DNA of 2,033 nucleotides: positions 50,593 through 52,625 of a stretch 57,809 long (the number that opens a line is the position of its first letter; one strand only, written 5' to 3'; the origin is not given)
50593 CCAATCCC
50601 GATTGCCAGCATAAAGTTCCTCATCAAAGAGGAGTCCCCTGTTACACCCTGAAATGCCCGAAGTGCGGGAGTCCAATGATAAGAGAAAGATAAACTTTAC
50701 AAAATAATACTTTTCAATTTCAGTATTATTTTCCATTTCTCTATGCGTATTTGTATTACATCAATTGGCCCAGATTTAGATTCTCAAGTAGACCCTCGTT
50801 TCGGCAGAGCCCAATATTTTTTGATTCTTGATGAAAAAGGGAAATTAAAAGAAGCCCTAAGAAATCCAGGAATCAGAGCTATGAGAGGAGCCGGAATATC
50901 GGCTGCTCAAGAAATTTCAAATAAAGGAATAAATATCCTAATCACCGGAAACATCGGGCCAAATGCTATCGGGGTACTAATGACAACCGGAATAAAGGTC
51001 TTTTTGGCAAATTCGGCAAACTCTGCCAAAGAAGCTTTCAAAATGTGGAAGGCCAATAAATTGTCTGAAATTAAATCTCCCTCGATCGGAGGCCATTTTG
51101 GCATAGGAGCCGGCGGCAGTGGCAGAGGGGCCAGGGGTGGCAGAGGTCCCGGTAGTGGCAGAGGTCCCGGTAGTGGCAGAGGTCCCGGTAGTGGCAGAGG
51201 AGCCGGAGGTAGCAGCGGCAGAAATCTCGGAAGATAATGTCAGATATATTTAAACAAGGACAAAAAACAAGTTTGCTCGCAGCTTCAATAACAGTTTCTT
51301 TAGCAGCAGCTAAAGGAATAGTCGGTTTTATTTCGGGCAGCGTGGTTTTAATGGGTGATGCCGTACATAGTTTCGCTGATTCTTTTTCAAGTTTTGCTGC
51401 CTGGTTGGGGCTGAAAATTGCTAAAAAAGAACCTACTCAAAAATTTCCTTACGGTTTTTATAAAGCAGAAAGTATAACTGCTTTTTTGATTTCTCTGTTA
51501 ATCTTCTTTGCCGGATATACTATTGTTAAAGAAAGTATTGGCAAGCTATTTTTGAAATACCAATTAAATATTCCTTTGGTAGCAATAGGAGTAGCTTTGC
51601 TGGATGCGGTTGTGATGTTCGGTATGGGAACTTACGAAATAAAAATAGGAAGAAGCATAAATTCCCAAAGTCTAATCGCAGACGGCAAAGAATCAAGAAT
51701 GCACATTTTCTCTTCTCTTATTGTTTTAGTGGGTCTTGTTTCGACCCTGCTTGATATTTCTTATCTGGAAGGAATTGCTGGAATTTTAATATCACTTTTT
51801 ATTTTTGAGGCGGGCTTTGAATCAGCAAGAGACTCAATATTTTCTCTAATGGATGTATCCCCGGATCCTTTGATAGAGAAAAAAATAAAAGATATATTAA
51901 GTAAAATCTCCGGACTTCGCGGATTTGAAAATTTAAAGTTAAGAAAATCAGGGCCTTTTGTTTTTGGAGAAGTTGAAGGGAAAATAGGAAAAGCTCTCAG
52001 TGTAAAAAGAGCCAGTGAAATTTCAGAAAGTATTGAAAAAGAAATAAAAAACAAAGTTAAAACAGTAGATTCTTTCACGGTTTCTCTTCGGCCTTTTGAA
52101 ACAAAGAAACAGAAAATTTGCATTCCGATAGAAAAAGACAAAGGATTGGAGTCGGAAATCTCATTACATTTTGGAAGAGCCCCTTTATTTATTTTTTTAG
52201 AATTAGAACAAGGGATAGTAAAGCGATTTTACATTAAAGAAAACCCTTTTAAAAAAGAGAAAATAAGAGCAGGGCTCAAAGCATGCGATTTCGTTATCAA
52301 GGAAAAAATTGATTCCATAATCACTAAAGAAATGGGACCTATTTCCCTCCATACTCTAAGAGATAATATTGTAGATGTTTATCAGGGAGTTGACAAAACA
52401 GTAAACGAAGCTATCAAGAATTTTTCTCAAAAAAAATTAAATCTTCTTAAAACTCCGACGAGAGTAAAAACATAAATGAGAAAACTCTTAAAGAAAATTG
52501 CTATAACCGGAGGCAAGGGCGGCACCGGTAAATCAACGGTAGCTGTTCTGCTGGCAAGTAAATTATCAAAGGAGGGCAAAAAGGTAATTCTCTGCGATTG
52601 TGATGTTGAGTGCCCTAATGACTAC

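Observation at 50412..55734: Seven-gene translationally coupled metal / Fe-S / thiol-redox cluster built around NifX-like domains, with no nitrogenase genes in this window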

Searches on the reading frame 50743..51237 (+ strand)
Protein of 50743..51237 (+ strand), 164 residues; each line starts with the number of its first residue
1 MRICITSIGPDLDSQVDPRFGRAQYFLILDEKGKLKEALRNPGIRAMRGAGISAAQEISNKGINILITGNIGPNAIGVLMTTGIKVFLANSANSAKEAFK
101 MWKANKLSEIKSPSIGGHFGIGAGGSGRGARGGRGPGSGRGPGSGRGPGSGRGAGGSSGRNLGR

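Call 3: search_protein_families(library=pfam, proteins=[window:50743-51237:+], max_evalue=0.01)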
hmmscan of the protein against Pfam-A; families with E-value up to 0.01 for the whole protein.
window:50743-51237:+ (164 aa): 1 family
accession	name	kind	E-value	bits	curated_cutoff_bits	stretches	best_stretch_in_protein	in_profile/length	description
PF02579.22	Nitro_FeMo-Co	-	4e-18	65.9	26.3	1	13-103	2-93/94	Dinitrogenase iron-molybdenum cofactor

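Call 4: search_protein_families(library=ncbifam, proteins=[window:50743-51237:+], max_evalue=0.01)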
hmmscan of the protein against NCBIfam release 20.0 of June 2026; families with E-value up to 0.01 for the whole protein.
window:50743-51237:+ (164 aa): 1 family
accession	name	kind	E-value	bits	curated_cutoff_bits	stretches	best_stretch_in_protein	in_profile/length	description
NF041136.1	MrpORP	equivalog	3e-05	23.5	450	1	13-104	273-362/365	iron-sulfur cluster carrier protein MrpORP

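Call 26: search_solved_structures(query=window:50743-51237:+, max_evalue=1)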
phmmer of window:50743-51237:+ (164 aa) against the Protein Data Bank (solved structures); distinct sequences matched with E-value up to 1: 13.
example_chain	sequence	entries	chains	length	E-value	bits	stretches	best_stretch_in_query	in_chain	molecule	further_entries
1eo1_A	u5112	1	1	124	6.4e-21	78.3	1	1-116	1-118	HYPOTHETICAL PROTEIN MTH1175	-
2wfb_A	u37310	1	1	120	2.6e-16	63.3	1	2-88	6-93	PUTATIVE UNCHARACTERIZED PROTEIN ORP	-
1rdu_A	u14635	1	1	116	4.2e-15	59.3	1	2-110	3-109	conserved hypothetical protein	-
3lof_A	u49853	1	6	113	0.0075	19.5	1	94-143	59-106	Heat shock 70 kDa protein 1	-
1t3v_A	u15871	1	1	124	0.011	18.9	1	12-107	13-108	conserved hypothetical protein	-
1o13_A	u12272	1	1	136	0.015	18.5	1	11-107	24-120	probable NifB protein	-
5gjj_A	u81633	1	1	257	0.018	18.3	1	94-143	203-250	Heat shock 70 kDa protein 1A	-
2yx6_A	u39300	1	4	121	0.052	16.7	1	11-88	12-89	Hypothetical protein PH0822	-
7kw7_C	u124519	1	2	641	0.06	16.5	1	95-143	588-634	Heat shock 70 kDa protein 1A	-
6trp_A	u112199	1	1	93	0.26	14.5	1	135-159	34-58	Peptide synthetase XpsB,Peptide synthetase XpsB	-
8a3w_SN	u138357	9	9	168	0.34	14.1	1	124-157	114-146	Putative 40S ribosomal protein S10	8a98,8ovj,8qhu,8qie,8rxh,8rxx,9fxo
7z2b_K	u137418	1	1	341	0.89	12.7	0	38-118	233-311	Kinesin-8, putative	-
7z2a_K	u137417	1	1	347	0.91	12.7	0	38-118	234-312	Kinesin-8, putative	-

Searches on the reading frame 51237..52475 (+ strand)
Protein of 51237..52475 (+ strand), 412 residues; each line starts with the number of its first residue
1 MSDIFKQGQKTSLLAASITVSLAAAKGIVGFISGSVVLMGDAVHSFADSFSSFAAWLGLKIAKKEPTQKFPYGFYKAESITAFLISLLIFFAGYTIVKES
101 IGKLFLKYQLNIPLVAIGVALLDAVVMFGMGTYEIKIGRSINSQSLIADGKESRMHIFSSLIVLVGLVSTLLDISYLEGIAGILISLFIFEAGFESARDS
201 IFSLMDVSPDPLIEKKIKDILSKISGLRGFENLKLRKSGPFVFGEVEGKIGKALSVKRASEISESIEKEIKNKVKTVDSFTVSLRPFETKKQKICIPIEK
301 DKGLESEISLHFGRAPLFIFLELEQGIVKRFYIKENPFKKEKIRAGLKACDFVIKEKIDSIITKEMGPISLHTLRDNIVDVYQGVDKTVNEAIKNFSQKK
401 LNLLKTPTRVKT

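Call 3: search_protein_families(library=pfam, proteins=[window:51237-52475:+], max_evalue=0.01)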
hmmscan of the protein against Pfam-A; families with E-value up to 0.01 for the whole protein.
window:51237-52475:+ (412 aa): 3 families
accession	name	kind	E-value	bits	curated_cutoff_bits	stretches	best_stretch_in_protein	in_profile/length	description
PF01545.26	Cation_efflux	-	5e-43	147.6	26.6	1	13-205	2-198/198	Cation efflux family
PF02579.22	Nitro_FeMo-Co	-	1e-13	51.8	26.3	1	305-397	2-93/94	Dinitrogenase iron-molybdenum cofactor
PF16916.11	ZT_dimer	-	2.6e-11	43.8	26.7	1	209-282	1-73/78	Dimerisation domain of Zinc Transporter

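Call 4: search_protein_families(library=ncbifam, proteins=[window:51237-52475:+], max_evalue=0.01)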
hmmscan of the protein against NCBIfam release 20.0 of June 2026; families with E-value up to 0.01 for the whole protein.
window:51237-52475:+ (412 aa): 11 families
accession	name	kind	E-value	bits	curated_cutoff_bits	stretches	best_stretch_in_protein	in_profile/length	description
TIGR01297.1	CDF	superfamily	1.6e-57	194.9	82.35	1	9-287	2-283/285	cation diffusion facilitator family transporter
NF033616.1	CDF_MamB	equivalog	4.5e-39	134.6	350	1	15-286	12-283/284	magnetosome biogenesis CDF transporter MamB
NF052621.1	MngEfTpMntE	equivalog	1.7e-35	122.9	500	1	15-291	9-286/293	manganese efflux transporter MntE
NF033615.1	CDF_MamM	equivalog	1.7e-35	122.7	350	1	12-286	12-288/290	magnetosome biogenesis CDF transporter MamM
NF050169.1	CatEfflxFieF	equivalog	1.2e-27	96.9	420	1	14-278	10-274/282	cation efflux pump FieF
NF052602.1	Zn_efflux_Cdf31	equivalog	2.7e-27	95.9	460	1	12-294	10-297/299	CDF family zinc efflux transporter Cdf31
NF040994.1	MamV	equivalog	2.1e-22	79.6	500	1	13-289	15-290/319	CDF transporter MamV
NF007064.0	PRK09509.1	equivalog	3.6e-22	78.7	447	1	11-278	12-279/300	CDF family cation-efflux transporter FieF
NF002923.0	PRK03557.1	equivalog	1e-14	54.5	408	1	10-233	19-242/313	CDF family zinc transporter ZitB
NF033827.1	CDF_efflux_DmeF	equivalog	3.5e-06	26.6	250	0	159-224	191-257/309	CDF family Co(II)/Ni(II) efflux transporter DmeF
NF041136.1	MrpORP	equivalog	1e-05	25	450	1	261-400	236-364/365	iron-sulfur cluster carrier protein MrpORP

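Call 18: find_encoding_contigs(protein=window:51237-52475:+, flank=10000, max_places=6)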
Protein window:51237-52475:+ (412 aa): 5 contigs read that carry it; 5 places shown.
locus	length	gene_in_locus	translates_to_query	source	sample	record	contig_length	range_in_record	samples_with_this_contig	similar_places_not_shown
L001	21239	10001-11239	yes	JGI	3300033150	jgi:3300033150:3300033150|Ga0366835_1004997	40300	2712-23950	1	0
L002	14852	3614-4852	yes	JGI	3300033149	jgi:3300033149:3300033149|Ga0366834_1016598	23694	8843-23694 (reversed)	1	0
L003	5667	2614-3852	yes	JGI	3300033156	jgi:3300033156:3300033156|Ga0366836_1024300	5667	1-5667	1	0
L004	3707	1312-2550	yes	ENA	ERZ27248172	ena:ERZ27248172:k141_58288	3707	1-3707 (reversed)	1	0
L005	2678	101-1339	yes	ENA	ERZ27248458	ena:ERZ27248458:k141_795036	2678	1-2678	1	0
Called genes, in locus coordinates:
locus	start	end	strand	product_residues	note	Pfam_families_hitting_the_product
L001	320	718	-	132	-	PF01245:Ribosomal_L19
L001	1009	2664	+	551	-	PF01855:POR_N, PF02775:TPP_enzyme_C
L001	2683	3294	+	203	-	PF01558:POR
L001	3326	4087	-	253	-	PF04107:GCS2 (weak)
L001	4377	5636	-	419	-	PF00079:Serpin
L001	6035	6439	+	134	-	PF02082:Rrf2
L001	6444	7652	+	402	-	PF00266:Aminotran_5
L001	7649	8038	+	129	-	PF01592:NifU_N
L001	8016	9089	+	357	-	PF00764:Arginosuc_synth (weak), PF02540:NAD_synthase (faint), PF02568:ThiI (faint), PF03054:tRNA_Me_trans, PF06508:QueC (weak), PF24167:DUF7411 (weak), PF20259:tRNA_Me_trans_M, PF20258:tRNA_Me_trans_C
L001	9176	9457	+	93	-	-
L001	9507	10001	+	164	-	-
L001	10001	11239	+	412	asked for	PF01545:Cation_efflux, PF16916:ZT_dimer, PF02579:Nitro_FeMo-Co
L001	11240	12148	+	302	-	PF01656:CbiA, PF10609:ParA, PF13614:AAA_31, PF00037:Fer4 (weak), PF12838:Fer4_7 (weak), PF13187:Fer4_9 (weak), PF14697:Fer4_21, PF00037:Fer4, +4 more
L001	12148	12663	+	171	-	PF02627:CMD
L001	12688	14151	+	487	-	-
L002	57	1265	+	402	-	PF00266:Aminotran_5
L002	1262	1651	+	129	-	PF01592:NifU_N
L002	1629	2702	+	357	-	PF00764:Arginosuc_synth (weak), PF02540:NAD_synthase (faint), PF02568:ThiI (faint), PF03054:tRNA_Me_trans, PF06508:QueC (weak), PF24167:DUF7411 (weak), PF20259:tRNA_Me_trans_M, PF20258:tRNA_Me_trans_C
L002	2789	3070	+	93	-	-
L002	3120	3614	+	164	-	-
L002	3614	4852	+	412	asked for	PF01545:Cation_efflux, PF16916:ZT_dimer, PF02579:Nitro_FeMo-Co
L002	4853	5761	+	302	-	PF01656:CbiA, PF10609:ParA, PF13614:AAA_31, PF00037:Fer4 (weak), PF12838:Fer4_7 (weak), PF13187:Fer4_9 (weak), PF14697:Fer4_21, PF00037:Fer4, +4 more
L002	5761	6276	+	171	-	PF02627:CMD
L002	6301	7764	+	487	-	-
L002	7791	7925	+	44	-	PF00037:Fer4 (weak), PF12797:Fer4_2 (weak), PF12838:Fer4_7 (faint), PF13237:Fer4_10 (weak), PF12837:Fer4_6 (weak), PF13459:Fer4_15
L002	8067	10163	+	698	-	PF02629:CoA_binding, PF13380:CoA_binding_2, PF13607:Succ_CoA_lig, PF19045:Ligase_CoA_2, PF13549:ATP-grasp_5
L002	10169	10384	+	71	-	-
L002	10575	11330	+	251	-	PF00005:ABC_tran, PF13304:AAA_21 (weak)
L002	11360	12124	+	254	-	PF00950:ABC-3, PF01032:FecCD (weak)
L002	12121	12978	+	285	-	PF01656:CbiA, PF02374:ArsA_ATPase (faint), PF10609:ParA, PF13614:AAA_31 (faint), PF12838:Fer4_7 (faint), PF00037:Fer4 (weak)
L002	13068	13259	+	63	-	-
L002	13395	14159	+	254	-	PF00106:adh_short, PF23441:SDR, PF08659:KR, PF13561:adh_short_C2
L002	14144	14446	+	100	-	PF08984:DUF1858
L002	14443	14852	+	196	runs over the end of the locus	PF03167:UDG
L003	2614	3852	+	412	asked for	PF01545:Cation_efflux, PF16916:ZT_dimer, PF02579:Nitro_FeMo-Co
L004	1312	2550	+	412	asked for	PF01545:Cation_efflux, PF16916:ZT_dimer, PF02579:Nitro_FeMo-Co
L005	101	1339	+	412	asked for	PF01545:Cation_efflux, PF16916:ZT_dimer, PF02579:Nitro_FeMo-Co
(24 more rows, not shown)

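Call 40: find_homologous_proteins(query=window:51237-52475:+)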
Query window:51237-52475:+ (412 aa): 779 proteins with E <= 0.001 among 8000 candidates; the best 120 are listed.
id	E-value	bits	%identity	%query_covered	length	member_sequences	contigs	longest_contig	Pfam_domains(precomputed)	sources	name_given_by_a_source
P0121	2.5e-256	868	100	100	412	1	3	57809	PF16916.12,PF01545.27,PF02579.23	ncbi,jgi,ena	-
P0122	2.4e-202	690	78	100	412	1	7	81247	PF16916.12,PF01545.27,PF02579.23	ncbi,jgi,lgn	-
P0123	6.8e-202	689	78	100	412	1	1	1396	PF16916.12,PF01545.27,PF02579.23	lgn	-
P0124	1.4e-201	688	77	100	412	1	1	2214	PF16916.12,PF01545.27,PF02579.23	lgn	-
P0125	7.1e-199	679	75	99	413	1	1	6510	PF16916.12,PF01545.27,PF02579.23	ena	-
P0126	8.2e-199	679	75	100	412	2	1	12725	PF16916.12,PF01545.27,PF02579.23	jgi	-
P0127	3.6e-197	673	74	100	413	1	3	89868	PF16916.12,PF01545.27,PF02579.23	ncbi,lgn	-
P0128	4.2e-197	673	73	100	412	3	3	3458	PF16916.12,PF01545.27,PF02579.23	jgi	-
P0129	5.7e-197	673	75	100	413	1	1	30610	PF16916.12,PF01545.27,PF02579.23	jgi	-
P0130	3.1e-188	644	71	100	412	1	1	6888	PF16916.12,PF01545.27,PF02579.23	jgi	-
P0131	8.0e-184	629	68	100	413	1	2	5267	PF16916.12,PF01545.27,PF02579.23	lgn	-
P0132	9.9e-176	603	68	99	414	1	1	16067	PF16916.12,PF01545.27,PF02579.23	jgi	jgi:cation diffusion facilitator family transporter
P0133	1.4e-175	602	66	100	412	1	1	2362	PF16916.12,PF01545.27,PF02579.23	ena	-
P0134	1.3e-174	599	66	100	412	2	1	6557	PF16916.12,PF01545.27,PF02579.23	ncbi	-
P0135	1.7e-174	599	68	99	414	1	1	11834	PF16916.12,PF01545.27,PF02579.23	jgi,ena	-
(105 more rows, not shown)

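Call 41: search_solved_structures(query=window:51237-52475:+, max_evalue=0.001, show_alignments=4)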
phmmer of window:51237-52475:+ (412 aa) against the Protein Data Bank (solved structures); distinct sequences matched with E-value up to 0.001: 21.
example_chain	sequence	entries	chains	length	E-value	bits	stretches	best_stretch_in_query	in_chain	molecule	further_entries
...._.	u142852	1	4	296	4.5e-13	52.5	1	17-271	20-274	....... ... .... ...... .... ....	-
8f6h_A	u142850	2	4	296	6.4e-13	52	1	17-271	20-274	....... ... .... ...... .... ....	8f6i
8f6j_B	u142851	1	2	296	8.1e-13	51.6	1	17-271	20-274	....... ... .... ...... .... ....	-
5vrf_B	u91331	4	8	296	8.3e-13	51.6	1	17-271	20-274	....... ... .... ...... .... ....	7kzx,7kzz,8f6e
3j1z_P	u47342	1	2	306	9.3e-13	51.4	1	17-271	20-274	Cation efflux family protein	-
8f6f_A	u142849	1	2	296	1.1e-11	47.9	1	17-271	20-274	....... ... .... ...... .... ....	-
1eo1_A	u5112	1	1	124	1.4e-10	44.3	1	302-407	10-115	HYPOTHETICAL PROTEIN MTH1175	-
2qfi_A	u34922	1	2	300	4.8e-10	42.5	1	14-273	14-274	Ferrous-iron efflux pump fieF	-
3h90_A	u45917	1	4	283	5.9e-10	42.2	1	15-273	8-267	Ferrous-iron efflux pump fieF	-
1o13_A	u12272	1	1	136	1.1e-09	41.3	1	294-398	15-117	probable NifB protein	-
1t3v_A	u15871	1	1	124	1.2e-09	41.2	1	294-398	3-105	conserved hypothetical protein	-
9jj3_B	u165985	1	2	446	5.7e-09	39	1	5-189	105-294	Probable proton-coupled zinc antiporter SLC30A4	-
6xpe_B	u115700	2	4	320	7.3e-08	35.3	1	16-235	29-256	Zinc transporter 8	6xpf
2yx6_A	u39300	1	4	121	1e-07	34.8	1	293-402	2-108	Hypothetical protein PH0822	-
6xpd_B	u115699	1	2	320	2.2e-07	33.7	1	16-235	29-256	Zinc transporter 8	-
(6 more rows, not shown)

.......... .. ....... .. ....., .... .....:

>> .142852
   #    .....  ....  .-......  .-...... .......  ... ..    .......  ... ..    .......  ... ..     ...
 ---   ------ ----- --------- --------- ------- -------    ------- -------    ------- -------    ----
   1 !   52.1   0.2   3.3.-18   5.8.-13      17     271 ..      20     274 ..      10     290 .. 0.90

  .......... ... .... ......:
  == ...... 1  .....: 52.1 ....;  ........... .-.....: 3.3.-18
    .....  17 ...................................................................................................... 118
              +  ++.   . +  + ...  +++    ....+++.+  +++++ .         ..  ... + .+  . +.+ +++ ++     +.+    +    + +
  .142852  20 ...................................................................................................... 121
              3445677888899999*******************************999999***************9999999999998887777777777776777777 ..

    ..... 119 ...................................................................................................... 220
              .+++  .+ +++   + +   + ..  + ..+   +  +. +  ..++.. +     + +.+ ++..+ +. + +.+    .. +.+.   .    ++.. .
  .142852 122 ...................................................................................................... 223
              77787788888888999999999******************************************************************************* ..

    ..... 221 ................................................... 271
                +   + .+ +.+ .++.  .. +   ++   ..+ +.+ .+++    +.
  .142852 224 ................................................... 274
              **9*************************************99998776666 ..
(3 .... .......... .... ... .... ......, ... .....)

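Call 57: find_related_loci(query=A2, collection=metagenome_contigs, flank=10000)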
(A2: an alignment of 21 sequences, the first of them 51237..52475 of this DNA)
Query A2 (412 aa) in metagenome_contigs; peptide patterns used: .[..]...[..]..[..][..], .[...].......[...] (x = any residue, [..] = any of these).
356 stretches matched a pattern; 327 encode a relative of the query (tblastn E <= 1e-3); the best 80 are kept; 80 distinct loci.
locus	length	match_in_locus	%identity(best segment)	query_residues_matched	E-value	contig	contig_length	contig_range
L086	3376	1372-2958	73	1-412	0e+0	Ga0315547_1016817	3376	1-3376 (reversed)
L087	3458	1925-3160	73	1-412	0e+0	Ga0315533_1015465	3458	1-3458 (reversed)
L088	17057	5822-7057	75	1-412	0e+0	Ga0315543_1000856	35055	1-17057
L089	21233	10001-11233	66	1-411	0e+0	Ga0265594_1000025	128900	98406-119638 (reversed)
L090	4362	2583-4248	65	1-412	0e+0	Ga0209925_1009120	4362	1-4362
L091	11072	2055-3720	65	1-412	0e+0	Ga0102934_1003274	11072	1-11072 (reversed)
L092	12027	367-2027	66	4-411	0e+0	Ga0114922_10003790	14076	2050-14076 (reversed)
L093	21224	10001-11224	65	1-408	6e-180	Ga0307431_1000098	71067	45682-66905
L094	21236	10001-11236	65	1-412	2e-179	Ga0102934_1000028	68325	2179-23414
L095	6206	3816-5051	65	1-412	3e-178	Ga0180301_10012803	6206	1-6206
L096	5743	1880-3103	63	4-411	3e-176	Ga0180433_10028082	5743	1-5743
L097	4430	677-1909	65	1-411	7e-179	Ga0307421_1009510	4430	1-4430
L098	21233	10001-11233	64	1-411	2e-173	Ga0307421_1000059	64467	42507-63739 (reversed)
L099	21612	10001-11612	63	1-412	2e-173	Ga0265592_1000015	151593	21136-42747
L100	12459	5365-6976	63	1-412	3e-173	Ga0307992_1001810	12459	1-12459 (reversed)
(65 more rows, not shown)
